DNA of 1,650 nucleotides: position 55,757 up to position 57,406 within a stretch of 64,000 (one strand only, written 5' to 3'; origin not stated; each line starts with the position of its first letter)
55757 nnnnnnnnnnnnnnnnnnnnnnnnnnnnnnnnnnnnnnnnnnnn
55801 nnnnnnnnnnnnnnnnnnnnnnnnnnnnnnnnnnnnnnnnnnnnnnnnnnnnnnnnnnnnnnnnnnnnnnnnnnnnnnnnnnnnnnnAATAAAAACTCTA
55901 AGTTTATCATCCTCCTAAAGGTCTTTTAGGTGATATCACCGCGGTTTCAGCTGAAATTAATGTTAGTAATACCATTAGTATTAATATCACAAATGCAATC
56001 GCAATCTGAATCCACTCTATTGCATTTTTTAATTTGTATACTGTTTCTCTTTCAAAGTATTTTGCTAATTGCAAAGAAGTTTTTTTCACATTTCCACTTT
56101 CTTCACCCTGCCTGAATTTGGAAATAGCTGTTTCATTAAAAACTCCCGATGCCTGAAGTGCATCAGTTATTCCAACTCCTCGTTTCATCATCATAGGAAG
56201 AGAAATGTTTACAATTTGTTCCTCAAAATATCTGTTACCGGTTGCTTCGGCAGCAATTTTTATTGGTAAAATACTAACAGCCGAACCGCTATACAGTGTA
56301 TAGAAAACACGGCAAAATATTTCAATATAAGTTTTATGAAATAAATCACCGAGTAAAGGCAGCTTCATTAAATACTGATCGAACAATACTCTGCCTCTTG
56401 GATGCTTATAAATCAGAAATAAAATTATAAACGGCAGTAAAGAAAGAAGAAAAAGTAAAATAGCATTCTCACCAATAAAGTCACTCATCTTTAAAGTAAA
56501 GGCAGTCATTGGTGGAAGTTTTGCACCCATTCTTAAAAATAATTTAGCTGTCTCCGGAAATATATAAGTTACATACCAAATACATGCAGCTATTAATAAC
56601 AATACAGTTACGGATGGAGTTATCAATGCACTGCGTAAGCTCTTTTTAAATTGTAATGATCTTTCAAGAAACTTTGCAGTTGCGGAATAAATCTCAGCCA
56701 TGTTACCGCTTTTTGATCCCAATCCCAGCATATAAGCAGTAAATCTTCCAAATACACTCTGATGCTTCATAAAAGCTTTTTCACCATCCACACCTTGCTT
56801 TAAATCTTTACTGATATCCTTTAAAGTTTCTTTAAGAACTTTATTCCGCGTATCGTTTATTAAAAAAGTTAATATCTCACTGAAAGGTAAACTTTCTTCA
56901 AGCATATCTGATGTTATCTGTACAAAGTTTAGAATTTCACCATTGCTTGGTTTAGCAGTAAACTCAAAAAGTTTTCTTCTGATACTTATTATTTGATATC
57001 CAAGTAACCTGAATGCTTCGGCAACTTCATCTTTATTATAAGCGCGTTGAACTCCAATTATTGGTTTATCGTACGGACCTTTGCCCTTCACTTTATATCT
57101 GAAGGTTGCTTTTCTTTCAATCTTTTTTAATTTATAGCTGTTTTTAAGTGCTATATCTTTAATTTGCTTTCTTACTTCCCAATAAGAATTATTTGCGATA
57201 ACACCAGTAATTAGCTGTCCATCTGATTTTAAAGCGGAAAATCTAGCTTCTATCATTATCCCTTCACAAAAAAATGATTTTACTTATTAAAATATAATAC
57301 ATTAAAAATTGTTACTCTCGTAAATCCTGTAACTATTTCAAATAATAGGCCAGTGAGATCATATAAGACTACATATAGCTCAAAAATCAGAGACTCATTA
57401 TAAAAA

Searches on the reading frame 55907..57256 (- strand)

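Call 8: search_protein_families(library=pfam, proteins=[window:55907-57256:-], max_evalue=0.01)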
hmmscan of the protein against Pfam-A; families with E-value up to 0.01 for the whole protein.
window:55907-57256:- (449 aa): 1 family
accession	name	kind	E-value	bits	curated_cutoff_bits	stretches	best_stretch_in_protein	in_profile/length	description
PF00482.28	T2SSF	-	2.6e-25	89.2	25.2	2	111-234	1-125/125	Type II secretion system (T2SS), protein F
